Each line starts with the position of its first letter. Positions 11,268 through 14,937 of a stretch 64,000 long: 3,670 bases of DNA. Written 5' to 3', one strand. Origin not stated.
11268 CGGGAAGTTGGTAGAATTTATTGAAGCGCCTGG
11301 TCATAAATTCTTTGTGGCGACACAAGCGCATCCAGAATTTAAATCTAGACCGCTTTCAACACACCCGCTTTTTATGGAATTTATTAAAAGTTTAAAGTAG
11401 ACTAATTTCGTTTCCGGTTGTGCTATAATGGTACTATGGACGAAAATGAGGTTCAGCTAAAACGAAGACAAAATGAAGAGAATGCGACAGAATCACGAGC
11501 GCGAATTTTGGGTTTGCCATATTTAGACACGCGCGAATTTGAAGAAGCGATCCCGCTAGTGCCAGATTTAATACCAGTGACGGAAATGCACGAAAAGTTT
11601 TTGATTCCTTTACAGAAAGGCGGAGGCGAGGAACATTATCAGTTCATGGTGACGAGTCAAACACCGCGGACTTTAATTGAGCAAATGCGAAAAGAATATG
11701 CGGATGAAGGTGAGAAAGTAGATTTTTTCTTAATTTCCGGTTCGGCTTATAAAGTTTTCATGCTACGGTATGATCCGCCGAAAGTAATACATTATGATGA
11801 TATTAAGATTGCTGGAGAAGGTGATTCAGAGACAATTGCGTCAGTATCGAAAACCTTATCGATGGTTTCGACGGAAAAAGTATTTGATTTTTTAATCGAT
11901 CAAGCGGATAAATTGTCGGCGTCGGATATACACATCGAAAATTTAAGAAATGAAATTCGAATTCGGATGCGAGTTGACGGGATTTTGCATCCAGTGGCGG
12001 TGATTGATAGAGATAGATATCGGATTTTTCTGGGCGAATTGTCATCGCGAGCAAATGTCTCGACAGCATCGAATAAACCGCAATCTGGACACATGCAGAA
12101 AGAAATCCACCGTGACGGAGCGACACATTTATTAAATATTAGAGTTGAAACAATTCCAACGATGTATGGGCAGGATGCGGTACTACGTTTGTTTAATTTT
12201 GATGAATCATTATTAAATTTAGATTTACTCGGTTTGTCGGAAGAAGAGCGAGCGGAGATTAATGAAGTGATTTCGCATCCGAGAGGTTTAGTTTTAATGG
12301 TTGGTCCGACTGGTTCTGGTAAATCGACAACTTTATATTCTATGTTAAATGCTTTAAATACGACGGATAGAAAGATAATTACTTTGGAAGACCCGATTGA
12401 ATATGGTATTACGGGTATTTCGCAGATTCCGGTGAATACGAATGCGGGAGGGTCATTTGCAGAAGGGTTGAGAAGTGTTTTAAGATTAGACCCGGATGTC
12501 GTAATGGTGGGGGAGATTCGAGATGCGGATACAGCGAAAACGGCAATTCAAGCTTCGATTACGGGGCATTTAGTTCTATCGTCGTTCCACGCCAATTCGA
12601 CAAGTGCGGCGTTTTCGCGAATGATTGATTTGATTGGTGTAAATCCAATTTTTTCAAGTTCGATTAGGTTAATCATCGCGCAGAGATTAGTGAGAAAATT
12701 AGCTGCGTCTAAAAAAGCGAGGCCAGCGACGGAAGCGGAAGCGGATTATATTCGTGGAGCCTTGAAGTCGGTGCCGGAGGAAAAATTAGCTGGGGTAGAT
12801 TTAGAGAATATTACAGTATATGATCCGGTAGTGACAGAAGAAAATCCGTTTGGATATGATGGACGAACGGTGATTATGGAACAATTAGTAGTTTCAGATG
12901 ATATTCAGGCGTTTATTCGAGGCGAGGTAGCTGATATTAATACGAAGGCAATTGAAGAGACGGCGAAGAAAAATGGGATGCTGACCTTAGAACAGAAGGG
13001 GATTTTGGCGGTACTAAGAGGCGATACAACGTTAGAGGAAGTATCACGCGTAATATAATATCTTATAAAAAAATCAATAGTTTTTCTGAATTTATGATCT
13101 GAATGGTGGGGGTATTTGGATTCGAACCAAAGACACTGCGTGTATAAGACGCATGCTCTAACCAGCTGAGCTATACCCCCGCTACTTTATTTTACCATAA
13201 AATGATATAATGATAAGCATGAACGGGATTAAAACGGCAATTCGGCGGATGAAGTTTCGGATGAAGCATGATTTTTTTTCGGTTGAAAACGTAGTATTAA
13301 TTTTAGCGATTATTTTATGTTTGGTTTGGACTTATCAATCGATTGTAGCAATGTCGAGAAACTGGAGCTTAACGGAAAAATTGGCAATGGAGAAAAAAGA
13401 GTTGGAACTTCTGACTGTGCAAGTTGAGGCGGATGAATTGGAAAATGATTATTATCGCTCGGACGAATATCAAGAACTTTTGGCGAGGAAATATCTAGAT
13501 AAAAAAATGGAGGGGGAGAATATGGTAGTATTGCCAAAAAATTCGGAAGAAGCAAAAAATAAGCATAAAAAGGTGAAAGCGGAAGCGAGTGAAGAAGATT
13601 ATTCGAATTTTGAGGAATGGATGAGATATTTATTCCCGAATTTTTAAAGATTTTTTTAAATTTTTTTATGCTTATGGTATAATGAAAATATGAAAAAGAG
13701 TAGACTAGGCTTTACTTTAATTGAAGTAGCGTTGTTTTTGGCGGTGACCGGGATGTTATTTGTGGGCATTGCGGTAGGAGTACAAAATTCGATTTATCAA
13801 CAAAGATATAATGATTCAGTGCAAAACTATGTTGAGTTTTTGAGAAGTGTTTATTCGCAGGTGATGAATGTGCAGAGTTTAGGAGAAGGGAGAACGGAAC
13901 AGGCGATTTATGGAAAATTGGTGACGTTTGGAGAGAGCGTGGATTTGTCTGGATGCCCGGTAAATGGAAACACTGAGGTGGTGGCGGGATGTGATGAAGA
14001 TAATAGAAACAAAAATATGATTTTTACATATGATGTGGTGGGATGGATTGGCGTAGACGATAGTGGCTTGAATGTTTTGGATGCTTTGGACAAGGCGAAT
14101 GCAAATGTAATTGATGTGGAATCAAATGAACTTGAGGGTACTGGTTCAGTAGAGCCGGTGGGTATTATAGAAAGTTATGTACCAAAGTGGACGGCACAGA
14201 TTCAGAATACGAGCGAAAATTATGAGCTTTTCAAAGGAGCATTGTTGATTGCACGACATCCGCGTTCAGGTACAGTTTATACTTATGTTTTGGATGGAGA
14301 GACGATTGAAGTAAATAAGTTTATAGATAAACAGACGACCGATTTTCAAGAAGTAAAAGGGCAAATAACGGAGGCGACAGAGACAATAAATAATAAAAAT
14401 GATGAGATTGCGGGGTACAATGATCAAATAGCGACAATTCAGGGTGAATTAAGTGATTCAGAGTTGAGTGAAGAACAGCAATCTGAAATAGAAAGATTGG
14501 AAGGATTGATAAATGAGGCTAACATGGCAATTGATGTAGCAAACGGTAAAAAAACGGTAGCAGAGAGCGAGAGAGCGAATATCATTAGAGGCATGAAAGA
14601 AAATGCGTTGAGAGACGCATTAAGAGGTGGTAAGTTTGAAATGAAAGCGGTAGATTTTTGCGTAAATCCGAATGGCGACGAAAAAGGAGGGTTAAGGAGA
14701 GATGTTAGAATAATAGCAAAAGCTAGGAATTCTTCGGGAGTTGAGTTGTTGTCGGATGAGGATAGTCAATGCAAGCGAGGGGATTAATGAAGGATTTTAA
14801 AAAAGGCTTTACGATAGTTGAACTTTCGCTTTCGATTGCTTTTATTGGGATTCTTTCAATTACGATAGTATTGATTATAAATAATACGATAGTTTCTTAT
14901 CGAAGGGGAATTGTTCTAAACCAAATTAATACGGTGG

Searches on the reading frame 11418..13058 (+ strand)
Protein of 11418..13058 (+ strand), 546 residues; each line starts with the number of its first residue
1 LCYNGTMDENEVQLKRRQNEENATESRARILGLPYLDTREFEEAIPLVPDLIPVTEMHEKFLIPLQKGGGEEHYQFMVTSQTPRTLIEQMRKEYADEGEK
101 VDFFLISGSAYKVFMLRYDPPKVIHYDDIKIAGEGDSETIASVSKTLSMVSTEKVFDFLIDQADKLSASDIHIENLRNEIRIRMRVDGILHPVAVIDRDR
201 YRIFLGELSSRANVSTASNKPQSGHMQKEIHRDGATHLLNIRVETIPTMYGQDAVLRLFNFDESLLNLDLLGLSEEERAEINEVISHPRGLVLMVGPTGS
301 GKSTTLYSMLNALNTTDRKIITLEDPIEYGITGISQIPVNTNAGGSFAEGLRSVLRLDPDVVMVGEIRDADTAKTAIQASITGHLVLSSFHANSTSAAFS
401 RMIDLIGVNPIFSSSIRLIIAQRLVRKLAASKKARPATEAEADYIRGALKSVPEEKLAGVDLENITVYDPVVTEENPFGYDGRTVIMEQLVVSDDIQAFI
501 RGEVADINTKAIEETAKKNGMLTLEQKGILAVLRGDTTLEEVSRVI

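Call 55: search_protein_families(library=pfam, proteins=[window:11418-13058:+], max_evalue=0.001)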
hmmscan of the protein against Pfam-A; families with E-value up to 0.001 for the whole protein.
window:11418-13058:+ (546 aa): 2 families
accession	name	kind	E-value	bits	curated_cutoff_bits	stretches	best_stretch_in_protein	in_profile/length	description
PF00437.27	T2SSE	-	9.9e-93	311.2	24.9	1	153-544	9-370/370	Type II/IV secretion system protein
PF13401.12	AAA_22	-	0.00097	19.9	27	0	288-349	4-49/130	AAA domain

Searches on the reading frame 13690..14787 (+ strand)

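Call 55: search_protein_families(library=pfam, proteins=[window:13690-14787:+], max_evalue=0.001)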
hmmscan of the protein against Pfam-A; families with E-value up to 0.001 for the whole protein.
window:13690-14787:+ (365 aa): 1 family
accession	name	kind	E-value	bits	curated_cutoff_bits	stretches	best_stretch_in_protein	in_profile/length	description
PF22638.1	FlgK_D1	-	0.00029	20.9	28.6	1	220-307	65-151/233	Flagellar hook-associated protein FlgK helical domain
